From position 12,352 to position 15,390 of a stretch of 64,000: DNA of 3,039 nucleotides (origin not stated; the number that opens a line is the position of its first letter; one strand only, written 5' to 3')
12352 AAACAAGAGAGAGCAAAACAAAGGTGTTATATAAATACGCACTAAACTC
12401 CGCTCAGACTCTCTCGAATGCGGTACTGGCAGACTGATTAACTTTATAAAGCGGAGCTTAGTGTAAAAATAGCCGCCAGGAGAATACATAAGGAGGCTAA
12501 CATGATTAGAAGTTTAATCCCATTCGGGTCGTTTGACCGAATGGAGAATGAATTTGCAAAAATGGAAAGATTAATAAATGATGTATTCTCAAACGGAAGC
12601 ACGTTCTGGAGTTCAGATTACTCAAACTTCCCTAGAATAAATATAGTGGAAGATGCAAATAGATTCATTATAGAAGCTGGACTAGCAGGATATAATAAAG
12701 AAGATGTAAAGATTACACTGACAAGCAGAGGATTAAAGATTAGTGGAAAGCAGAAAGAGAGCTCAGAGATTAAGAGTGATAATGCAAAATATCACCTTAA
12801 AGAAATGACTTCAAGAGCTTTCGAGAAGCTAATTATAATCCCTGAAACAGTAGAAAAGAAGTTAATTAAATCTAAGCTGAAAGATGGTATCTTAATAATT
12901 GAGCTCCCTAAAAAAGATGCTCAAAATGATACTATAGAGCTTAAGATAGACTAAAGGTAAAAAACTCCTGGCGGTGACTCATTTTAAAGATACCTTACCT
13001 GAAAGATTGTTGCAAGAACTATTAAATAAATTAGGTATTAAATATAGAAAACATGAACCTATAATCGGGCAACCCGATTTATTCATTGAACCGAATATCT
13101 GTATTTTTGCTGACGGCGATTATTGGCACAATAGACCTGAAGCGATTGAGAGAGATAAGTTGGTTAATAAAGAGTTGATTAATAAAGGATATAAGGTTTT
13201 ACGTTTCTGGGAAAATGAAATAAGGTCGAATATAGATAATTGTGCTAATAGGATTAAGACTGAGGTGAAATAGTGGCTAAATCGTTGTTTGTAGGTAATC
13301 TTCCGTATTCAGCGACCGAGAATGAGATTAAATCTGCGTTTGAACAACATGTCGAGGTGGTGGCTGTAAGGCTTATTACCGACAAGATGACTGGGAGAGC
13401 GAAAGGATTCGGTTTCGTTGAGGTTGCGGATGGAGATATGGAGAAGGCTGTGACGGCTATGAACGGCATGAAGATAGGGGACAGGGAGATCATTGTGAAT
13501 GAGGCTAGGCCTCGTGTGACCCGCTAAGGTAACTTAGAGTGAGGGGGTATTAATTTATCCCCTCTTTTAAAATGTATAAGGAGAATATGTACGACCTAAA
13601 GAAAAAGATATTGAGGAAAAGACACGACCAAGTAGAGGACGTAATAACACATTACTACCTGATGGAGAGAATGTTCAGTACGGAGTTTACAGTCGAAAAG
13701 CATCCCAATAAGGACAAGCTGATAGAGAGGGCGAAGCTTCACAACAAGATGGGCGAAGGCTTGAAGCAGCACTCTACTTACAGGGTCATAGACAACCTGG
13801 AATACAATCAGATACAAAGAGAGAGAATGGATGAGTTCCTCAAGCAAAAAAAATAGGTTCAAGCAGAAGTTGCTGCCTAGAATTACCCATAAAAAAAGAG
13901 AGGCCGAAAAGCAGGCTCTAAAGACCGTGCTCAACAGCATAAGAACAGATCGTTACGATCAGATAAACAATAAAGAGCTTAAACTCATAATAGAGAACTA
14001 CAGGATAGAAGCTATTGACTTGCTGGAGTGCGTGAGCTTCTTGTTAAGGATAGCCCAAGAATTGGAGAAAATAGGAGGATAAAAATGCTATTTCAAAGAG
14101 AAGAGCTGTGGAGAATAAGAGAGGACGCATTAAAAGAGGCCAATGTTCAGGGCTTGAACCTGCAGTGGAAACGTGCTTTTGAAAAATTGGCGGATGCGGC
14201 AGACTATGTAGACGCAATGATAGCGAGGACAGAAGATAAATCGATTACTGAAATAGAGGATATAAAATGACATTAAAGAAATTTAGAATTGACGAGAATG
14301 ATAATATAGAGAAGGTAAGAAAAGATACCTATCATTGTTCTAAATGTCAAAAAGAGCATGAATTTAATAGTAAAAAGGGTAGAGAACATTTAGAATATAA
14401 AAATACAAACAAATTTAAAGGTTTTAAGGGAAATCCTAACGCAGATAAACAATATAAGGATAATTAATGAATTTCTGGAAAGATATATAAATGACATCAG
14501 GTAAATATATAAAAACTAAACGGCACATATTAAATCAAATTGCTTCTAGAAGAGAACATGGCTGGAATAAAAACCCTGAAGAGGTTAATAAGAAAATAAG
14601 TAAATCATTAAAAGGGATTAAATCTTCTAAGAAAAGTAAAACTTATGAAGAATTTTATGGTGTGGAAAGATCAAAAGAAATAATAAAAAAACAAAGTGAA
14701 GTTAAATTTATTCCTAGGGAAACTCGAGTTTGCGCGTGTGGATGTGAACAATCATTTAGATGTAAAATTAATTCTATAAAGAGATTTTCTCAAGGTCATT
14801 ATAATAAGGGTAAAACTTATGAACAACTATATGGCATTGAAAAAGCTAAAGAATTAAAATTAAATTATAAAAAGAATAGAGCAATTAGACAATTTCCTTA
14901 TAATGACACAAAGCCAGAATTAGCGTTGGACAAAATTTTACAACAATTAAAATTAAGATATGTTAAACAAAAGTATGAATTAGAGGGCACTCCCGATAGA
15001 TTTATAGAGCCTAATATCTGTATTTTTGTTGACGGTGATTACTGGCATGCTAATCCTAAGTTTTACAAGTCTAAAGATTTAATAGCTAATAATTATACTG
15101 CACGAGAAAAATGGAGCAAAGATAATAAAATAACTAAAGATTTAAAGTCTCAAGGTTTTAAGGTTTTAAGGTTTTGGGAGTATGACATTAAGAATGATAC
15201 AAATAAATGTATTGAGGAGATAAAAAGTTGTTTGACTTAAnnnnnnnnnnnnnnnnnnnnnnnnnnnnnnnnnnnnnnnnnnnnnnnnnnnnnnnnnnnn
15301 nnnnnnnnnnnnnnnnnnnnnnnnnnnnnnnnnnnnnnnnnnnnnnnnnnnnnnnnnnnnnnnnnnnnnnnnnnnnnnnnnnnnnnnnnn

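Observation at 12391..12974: Hsp20 gene bracketed by a perfect 10-bp inverted repeat and preceded by a structured leader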

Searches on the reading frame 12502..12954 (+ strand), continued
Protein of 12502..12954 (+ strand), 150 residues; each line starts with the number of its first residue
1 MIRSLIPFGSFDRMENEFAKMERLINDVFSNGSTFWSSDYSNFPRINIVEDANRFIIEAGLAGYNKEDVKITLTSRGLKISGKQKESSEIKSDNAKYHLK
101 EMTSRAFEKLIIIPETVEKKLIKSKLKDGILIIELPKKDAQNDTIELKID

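Call 51: search_dna_similar(query=window:12502-12951:+, collection=phages, mode=protein, max_rows=30, max_evalue=0.00001)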
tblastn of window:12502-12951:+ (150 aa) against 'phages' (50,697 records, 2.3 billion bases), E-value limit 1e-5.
Records with a match: 13; places in all: 13; records where one place covers at least 80% of the query: 12.
Best place of each record, by identity: <60% 13.
By first word of the organism name: Bacteriophage 6; Pelagibacter 4; Wolbachia 3.
By host as written in the record: - 6; Candidatus Pelagibacter ubique HTCC1062 3; Candidatus Pelagibacter sp. HTCC7211 1; Wolbachia endosymbiont wVitB of Nasonia vitripennis 1; wVitA Wolbachia of Nasonia vitripennis 1; Wolbachia endosymbiont wVitA of Nasonia vitripennis 1.
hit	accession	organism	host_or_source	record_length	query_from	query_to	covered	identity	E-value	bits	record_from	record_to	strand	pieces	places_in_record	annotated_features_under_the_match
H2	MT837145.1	Bacteriophage sp.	human fecal samples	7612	24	148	83%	37.4%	2e-12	69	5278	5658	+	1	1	record has no annotation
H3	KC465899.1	Pelagibacter phage HTVC008M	Candidatus Pelagibacter ubique HTCC1062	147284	1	135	90%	32.8%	8e-9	59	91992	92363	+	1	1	heat shock protein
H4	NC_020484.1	Pelagibacter phage HTVC008M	Candidatus Pelagibacter ubique HTCC1062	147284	1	135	90%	32.8%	8e-9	59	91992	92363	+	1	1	Hsp20 heat shock protein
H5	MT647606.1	Pelagibacter phage Mosig EXVC030M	Candidatus Pelagibacter ubique HTCC1062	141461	14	137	83%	31.2%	8e-7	53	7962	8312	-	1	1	putative small heat shock protein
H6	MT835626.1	Bacteriophage sp.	human fecal samples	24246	1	137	91%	27.1%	3e-8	57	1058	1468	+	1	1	record has no annotation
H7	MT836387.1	Bacteriophage sp.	human fecal samples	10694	21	148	85%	28.4%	9e-9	58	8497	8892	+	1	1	record has no annotation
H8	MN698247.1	Pelagibacter phage HTVC115P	Candidatus Pelagibacter sp. HTCC7211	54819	13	135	82%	29.0%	6e-6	50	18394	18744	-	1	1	Hsp20 family protein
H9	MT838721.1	Bacteriophage sp.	human fecal samples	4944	21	137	78%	30.5%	1e-6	52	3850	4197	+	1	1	record has no annotation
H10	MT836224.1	Bacteriophage sp.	human fecal samples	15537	19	142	83%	26.2%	3e-8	57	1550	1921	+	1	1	record has no annotation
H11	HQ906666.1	Wolbachia endosymbiont wVitB of Nasonia vitripennis phage ...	Wolbachia endosymbiont wVitB of Nasonia ...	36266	21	148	85%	24.8%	2e-6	52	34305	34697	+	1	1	putative Hsp20-family heat shock protein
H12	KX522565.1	Wolbachia phage WO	wVitA Wolbachia of Nasonia vitripennis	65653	21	148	85%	24.8%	2e-6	52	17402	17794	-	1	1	hsp20 alpha crystallin family protein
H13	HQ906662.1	Wolbachia endosymbiont wVitA of Nasonia vitripennis phage ...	Wolbachia endosymbiont wVitA of Nasonia ...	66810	21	148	85%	24.8%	2e-6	52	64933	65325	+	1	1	putative Hsp20-family heat shock protein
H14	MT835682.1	Bacteriophage sp.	human fecal samples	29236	21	141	81%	25.4%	9e-6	50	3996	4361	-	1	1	record has no annotation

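Call 53: find_related_loci(query=A5, collection=viral_contigs, flank=1500)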
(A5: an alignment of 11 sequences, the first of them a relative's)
Query A5 (150 aa) in viral_contigs; peptide patterns used: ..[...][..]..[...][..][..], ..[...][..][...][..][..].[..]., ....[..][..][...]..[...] (x = any residue, [..] = any of these).
241 stretches matched a pattern; 105 encode a relative of the query (tblastn E <= 1e-3); the best 80 are kept; 80 distinct loci.
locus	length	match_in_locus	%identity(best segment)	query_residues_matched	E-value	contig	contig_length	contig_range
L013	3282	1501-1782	33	41-136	3e-14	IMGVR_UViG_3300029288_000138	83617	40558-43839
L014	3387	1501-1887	30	7-137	4e-13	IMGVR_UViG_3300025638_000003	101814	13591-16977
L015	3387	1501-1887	30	7-137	4e-13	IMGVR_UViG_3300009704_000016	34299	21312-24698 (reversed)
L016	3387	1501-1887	30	7-137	4e-13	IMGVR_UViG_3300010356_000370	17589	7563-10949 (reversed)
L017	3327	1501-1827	32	41-149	1e-12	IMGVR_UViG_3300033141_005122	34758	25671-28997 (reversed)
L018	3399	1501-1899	27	14-149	1e-12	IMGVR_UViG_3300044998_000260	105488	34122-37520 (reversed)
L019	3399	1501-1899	27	14-149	1e-12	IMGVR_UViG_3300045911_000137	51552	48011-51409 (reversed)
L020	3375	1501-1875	26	21-137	9e-12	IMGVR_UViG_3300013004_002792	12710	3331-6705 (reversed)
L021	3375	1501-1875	26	21-137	9e-12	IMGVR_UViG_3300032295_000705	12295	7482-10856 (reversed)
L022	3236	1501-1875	27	21-137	9e-12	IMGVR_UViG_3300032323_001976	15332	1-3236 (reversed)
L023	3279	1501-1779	31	41-137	1e-11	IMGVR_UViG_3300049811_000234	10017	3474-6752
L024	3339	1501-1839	26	32-148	2e-11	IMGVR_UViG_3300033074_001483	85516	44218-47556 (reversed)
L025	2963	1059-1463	29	15-141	1e-11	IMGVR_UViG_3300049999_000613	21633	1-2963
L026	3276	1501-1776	33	44-137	2e-11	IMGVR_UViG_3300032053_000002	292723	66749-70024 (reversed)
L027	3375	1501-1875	25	21-137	4e-11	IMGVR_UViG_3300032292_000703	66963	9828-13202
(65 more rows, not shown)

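Call 54: find_related_loci(query=A5, collection=metagenome_contigs, flank=1500)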
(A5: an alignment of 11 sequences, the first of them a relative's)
Query A5 (150 aa) in metagenome_contigs; peptide patterns used: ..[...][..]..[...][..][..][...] (x = any residue, [..] = any of these).
33 stretches matched a pattern; 4 encode a relative of the query (tblastn E <= 1e-3); 4 distinct loci.
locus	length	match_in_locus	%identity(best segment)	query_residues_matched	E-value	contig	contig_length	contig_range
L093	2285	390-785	42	11-147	3e-34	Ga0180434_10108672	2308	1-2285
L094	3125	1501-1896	42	11-147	3e-34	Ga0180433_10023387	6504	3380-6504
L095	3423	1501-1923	40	1-144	8e-33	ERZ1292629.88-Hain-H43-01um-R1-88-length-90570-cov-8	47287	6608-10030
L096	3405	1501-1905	42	1-139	2e-30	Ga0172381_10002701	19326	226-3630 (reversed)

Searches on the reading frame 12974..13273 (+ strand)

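Call 10: search_protein_families(library=pfam, proteins=[window:12974-13273:+], max_evalue=0.01)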
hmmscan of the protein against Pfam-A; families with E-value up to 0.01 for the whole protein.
window:12974-13273:+ (99 aa): 3 families
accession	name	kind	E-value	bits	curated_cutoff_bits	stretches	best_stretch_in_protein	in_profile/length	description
PF03852.21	Vsr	-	3e-10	40.2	27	1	3-54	17-70/74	DNA mismatch endonuclease Vsr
PF04480.18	DUF559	-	9e-09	35.6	20.6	1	20-98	31-108/109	Protein of unknown function (DUF559)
PF18741.7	MTES_1575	-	3.1e-07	30.8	38.2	1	39-96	32-94/96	REase_MTES_1575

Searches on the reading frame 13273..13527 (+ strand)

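Call 10: search_protein_families(library=pfam, proteins=[window:13273-13527:+], max_evalue=0.01)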
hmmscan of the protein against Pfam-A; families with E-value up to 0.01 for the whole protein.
window:13273-13527:+ (84 aa): 1 family
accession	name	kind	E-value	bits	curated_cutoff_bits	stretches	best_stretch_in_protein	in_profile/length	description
PF00076.28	RRM_1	-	8.9e-20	70.8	20.7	1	5-73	1-69/70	RNA recognition motif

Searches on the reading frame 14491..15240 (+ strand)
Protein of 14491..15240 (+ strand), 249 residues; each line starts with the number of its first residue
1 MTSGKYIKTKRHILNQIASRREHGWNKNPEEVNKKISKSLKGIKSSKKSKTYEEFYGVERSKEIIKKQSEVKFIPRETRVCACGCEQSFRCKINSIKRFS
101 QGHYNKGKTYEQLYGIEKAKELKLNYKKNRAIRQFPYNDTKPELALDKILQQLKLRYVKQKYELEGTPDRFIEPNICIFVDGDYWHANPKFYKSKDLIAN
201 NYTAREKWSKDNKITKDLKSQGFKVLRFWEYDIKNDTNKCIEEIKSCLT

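Call 10: search_protein_families(library=pfam, proteins=[window:14491-15240:+], max_evalue=0.01)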
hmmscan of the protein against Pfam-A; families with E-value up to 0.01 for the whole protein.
window:14491-15240:+ (249 aa): 3 families
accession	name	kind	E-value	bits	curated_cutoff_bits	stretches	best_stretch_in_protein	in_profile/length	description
PF03852.21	Vsr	-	3.6e-10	40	27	1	129-187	10-69/74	DNA mismatch endonuclease Vsr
PF04480.18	DUF559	-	1.2e-06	28.8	20.6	1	206-248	66-108/109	Protein of unknown function (DUF559)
PF18741.7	MTES_1575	-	0.002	18.6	38.2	0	202-246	49-94/96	REase_MTES_1575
